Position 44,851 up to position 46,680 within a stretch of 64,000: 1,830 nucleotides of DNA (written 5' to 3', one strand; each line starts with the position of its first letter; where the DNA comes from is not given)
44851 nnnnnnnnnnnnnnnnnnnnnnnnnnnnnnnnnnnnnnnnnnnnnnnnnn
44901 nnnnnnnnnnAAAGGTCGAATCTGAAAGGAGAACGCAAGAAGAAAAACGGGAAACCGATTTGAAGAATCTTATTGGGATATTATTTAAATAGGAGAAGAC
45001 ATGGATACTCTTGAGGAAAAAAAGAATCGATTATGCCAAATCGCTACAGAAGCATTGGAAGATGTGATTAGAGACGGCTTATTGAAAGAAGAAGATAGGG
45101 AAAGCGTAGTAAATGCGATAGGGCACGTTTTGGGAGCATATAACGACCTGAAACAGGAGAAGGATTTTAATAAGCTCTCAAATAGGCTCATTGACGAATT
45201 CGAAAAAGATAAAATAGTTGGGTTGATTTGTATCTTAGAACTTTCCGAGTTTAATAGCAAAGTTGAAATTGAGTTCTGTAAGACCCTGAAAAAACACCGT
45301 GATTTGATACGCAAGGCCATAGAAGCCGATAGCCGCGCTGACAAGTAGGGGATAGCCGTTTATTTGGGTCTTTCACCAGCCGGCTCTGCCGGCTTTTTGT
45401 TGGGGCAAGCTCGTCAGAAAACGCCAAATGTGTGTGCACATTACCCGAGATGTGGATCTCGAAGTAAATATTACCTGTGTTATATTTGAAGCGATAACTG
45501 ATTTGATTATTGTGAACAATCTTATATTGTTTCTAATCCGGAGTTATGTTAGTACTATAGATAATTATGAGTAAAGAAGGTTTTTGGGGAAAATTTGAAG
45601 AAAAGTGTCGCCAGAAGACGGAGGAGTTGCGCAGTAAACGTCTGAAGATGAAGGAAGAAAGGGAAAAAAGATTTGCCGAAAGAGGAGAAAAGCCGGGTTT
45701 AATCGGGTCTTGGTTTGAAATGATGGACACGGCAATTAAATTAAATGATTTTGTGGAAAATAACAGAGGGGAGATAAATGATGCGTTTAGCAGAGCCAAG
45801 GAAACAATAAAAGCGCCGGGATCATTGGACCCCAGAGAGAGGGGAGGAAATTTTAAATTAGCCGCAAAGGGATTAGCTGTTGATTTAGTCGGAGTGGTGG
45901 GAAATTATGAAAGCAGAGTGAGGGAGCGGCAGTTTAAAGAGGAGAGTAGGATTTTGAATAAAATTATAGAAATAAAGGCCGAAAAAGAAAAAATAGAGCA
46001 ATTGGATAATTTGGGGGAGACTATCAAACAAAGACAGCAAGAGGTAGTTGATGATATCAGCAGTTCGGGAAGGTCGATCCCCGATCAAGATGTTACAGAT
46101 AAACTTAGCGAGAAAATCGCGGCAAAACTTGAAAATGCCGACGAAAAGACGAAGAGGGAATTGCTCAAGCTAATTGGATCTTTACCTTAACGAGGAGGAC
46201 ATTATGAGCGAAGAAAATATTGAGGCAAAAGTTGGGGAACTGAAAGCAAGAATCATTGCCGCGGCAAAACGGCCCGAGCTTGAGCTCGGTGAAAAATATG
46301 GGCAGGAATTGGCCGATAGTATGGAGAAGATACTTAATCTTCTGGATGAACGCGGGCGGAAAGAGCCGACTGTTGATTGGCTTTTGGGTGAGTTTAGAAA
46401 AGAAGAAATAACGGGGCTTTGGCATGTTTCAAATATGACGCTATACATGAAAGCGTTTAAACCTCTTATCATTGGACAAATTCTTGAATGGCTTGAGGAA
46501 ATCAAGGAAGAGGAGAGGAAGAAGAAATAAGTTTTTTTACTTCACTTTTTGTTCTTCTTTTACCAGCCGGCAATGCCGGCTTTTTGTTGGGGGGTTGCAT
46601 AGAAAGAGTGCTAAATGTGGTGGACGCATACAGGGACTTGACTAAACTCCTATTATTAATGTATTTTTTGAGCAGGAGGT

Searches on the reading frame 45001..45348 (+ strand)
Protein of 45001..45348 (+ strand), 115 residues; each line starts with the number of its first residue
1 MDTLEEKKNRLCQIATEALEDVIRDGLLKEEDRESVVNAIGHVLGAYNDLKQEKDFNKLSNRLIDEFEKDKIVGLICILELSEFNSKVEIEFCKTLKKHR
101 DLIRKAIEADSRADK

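Call 12: search_protein_families(library=pfam, proteins=[window:45001-45348:+], max_evalue=0.01)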
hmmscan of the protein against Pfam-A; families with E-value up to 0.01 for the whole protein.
window:45001-45348:+ (115 aa): 1 family
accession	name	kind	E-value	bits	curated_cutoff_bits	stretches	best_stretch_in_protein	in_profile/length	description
PF09548.15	Spore_III_AB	-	0.0066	16.9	32.5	1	4-68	77-141/170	Stage III sporulation protein AB (spore_III_AB)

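Call 77: search_solved_structures(query=window:45001-45348:+, max_evalue=1)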
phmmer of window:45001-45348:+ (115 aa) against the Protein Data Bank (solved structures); distinct sequences matched with E-value up to 1: 4.
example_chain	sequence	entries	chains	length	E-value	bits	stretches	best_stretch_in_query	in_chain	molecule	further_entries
1e4f_T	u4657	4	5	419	0.2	15.2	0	9-39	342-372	CELL DIVISION PROTEIN FTSA | CELL DIVISION PROTEIN FTSA, PUTATIVE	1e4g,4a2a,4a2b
9v2v_H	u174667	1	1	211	0.49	13.9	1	55-104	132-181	Transcriptional regulatory protein RXT3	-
8ga8_K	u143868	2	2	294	0.81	13.2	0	55-104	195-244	Transcriptional regulatory protein RXT3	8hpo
4by4_A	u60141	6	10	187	0.95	13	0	19-71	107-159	FI18190P1 | CG5907-PA, ISOFORM A | FREQUENIN 2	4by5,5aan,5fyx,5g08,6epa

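Call 88: predict_structure(protein=window:45001-45348:+)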
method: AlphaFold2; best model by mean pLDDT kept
length: 115 residues; sequences in the alignment: 1
mean_pLDDT: 75.8   pTM: 0.66
mean pLDDT of the five models: 75.8, 68.5, 63.6, 53.8, 50.1
residues with pLDDT >= 90: 2; 70-90: 83; 50-70: 28; < 50: 2
segments of 3 or more residues with pLDDT < 50: none
pLDDT, mean of each block of 10 residues (from residue 1): 78 89 87 83 71 73 86 80 57 67 75 54
secondary structure, 60 per line:
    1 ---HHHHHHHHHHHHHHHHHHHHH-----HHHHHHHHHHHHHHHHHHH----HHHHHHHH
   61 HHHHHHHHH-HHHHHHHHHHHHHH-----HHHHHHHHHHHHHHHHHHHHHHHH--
elements in order: H4-24 H30-48 H53-69 H71-84 H90-113

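Call 91: fold_search(model_id=the predicted structure, library=pdb)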
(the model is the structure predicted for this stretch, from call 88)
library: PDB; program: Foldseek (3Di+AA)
matches with E <= 10: 241; with E <= 0.001: 0
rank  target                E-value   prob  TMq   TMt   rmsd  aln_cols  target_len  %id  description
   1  1x90_A                1.5e-01  0.69  0.33  0.26  11.6       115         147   13  Crystal structure of mutant form B of a pectin methylesterase inhibitor from Arabidopsis (released 2004-12-28)
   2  1x8z_C                2.2e-01  0.57  0.32  0.25  12.2       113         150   13  Crystal structure of a pectin methylesterase inhibitor from Arabidopsis thaliana (released 2004-12-28)
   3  1x91                  2.4e-01  0.51  0.30  0.24  11.1       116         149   12  Crystal structure of mutant form A of a pectin methylesterase inhibitor from Arabidopsis (released 2004-12-28)
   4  1x8z_B                3.3e-01  0.51  0.33  0.26  11.4       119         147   12  Crystal structure of a pectin methylesterase inhibitor from Arabidopsis thaliana (released 2004-12-28)
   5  9az6_F                6.0e-01  0.35  0.34  0.22  14.6       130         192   12  F-actin-Talin(R13-DD) complex (released 2025-02-12)
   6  6pbz_C                6.0e-01  0.35  0.35  0.11  10.9       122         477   13  Crystal structure of Escherichia coli GppA (released 2019-11-20)
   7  2qzg_C                8.8e-01  0.44  0.32  0.40   9.8       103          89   11  Crystal structure of unknown function protein MMP1188 (released 2007-09-04)
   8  1r0d_B                8.8e-01  0.21  0.36  0.25  10.9       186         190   10  HIP1R THATCH DOMAIN CORE (released 2004-07-06)
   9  6pbz_D                9.3e-01  0.28  0.35  0.12  11.2       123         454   13  Crystal structure of Escherichia coli GppA (released 2019-11-20)
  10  3eo2                  9.8e-01  0.20  0.36  0.24  19.4       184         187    8  Crystal structure of the RhoGEF domain of human neuroepithelial cell-transforming gene 1 protein (released 2008-10-07)
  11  2gsc_A                1.1e+00  0.28  0.34  0.35  13.3       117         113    9  Crystal Structure of the Conserved Hypothetical Cytosolic Protein Xcc0516 from Xanthomonas campestris (released 2006-10-03)
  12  6pbz_A                1.2e+00  0.23  0.35  0.11  11.0       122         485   13  Crystal structure of Escherichia coli GppA (released 2019-11-20)
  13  7tu5_A                1.2e+00  0.11  0.25  0.08  14.9       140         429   18  Structure of the L. blandensis dGTPase in the apo form (released 2022-06-01)
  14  2z0q                  1.3e+00  0.15  0.35  0.15  15.5       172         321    8  Crystal structure of DH-PH domain of RhoGEF3(Xpln) (released 2008-05-13)
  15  2gsc_D                1.4e+00  0.21  0.34  0.34  13.2       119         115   10  Crystal Structure of the Conserved Hypothetical Cytosolic Protein Xcc0516 from Xanthomonas campestris (released 2006-10-03)
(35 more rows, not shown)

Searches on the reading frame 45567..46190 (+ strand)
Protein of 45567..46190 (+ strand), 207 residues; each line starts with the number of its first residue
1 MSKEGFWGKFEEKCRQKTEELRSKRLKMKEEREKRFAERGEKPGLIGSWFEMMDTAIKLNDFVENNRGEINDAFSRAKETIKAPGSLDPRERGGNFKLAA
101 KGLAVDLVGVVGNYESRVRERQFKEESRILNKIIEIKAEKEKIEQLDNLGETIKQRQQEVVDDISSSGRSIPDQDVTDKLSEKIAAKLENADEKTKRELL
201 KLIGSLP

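Call 12: search_protein_families(library=pfam, proteins=[window:45567-46190:+], max_evalue=0.01)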
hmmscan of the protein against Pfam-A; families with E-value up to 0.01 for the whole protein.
window:45567-46190:+ (207 aa): 0 families

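Call 79: search_solved_structures(query=window:45567-46190:+, max_evalue=1)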
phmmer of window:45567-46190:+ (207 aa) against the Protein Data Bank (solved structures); distinct sequences matched with E-value up to 1: 1.
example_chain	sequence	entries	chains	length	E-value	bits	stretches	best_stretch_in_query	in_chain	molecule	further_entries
5gmu_A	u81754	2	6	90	0.36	14.3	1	12-74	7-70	Protein AroA(G)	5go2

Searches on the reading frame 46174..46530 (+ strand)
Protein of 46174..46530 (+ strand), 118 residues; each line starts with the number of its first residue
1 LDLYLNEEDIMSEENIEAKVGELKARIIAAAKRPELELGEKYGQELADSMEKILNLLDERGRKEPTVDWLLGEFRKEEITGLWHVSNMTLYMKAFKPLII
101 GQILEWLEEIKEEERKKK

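Call 12: search_protein_families(library=pfam, proteins=[window:46174-46530:+], max_evalue=0.01)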
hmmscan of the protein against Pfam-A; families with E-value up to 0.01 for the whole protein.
window:46174-46530:+ (118 aa): 0 families

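Call 78: search_solved_structures(query=window:46174-46530:+, max_evalue=1)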
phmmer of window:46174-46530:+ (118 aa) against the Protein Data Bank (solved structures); distinct sequences matched with E-value up to 1: 2.
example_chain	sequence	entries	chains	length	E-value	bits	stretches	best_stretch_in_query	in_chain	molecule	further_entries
2cr9_A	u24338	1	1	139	0.53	13.8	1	55-100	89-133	Poly [ADP-ribose] polymerase-1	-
7s68_B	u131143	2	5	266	0.77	13.3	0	55-100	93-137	Poly [ADP-ribose] polymerase 1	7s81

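Call 86: predict_structure(protein=window:46204-46530:+)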
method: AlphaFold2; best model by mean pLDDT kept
length: 108 residues; sequences in the alignment: 1
mean_pLDDT: 77.9   pTM: 0.66
mean pLDDT of the five models: 77.9, 72.1, 69.8, 62.8, 61.9
residues with pLDDT >= 90: 2; 70-90: 85; 50-70: 20; < 50: 1
segments of 3 or more residues with pLDDT < 50: none
pLDDT, mean of each block of 10 residues (from residue 1): 78 87 76 83 88 83 72 53 68 86 83
secondary structure, 60 per line:
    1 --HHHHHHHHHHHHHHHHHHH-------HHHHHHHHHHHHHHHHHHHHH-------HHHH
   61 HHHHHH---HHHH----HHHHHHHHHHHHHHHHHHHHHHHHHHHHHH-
elements in order: H3-21 H29-49 H57-66 H70-73 H78-107

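Call 90: fold_search(model_id=the predicted structure, library=pdb)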
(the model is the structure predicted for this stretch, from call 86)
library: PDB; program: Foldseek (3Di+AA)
matches with E <= 10: 21; with E <= 0.001: 0
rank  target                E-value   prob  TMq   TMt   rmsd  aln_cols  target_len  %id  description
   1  6o03_B                1.7e+00  0.14  0.31  0.14  11.5       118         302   17  Monobody (MC17) bound to tyrosine kinase binding domain of E3 ubiquitin ligase CBL (released 2020-08-19)
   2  4a4b_A                1.7e+00  0.14  0.30  0.11  11.6       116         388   12  Structure of modified phosphoTyr371-c-Cbl-UbcH5B-ZAP-70 complex (released 2012-01-25)
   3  9erz_A                2.3e+00  0.09  0.28  0.13  11.9       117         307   14  Structure of CBL-TKBD bound to Ubiquitin-fused CBLock peptide (released 2025-05-14)
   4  8a22_Bo               3.2e+00  0.07  0.27  0.20  10.2       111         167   18  Structure of the mitochondrial ribosome from Polytomella magna (released 2022-11-16)
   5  9u78_A                5.2e+00  0.10  0.33  0.31   8.9       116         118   16  Single Chain Protein of De Novo Designed Helix Bundles-4EH2 with KDPV Loop (released 2025-04-09)
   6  7pnt_L                5.5e+00  0.08  0.32  0.23   7.6        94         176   12  Assembly intermediate of mouse mitochondrial ribosome small subunit without mS37 in complex with RbfA and Tfb1m (released 2022-06-15)
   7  8csp_L                5.5e+00  0.07  0.31  0.28   7.5        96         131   12  Human mitochondrial small subunit assembly intermediate (State A) (released 2022-12-14)
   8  8rri_AL               6.1e+00  0.07  0.31  0.24   7.5        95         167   12  Human mitochondrial ribosome in complex with antibiotic tigecycline (released 2025-03-12)
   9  1uly                  6.5e+00  0.07  0.29  0.19  10.0        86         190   10  Crystal structure analysis of the ArsR homologue DNA-binding protein from P. horikoshii OT3 (released 2004-10-19)
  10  8csq_L                7.2e+00  0.06  0.31  0.24   7.5        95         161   13  Human mitochondrial small subunit assembly intermediate (State B) (released 2022-12-14)
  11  3f4m                  7.2e+00  0.06  0.36  0.29   9.6       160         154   12  Crystal structure of TIPE2 (released 2009-03-17)
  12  8xje_C                7.2e+00  0.05  0.28  0.23  11.0        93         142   12  Crystal structure of the YqeY protein from Campylobacter jejuni (released 2024-05-22)
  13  2ezb_MODEL_1_A        8.5e+00  0.03  0.27  0.15  10.6       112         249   15  AMINO TERMINAL DOMAIN OF ENZYME I FROM ESCHERICHIA COLI, NMR, 14 STRUCTURES (released 1997-08-20)
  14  5hyb_A                8.9e+00  0.05  0.29  0.32   6.9        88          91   16  Crystal structure of myristoylated Y81A mutant MMTV matrix protein (released 2017-06-28)
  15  2y1n_C                8.9e+00  0.05  0.30  0.12  10.4       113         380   12  Structure of c-Cbl-ZAP-70 peptide complex (released 2012-01-18)
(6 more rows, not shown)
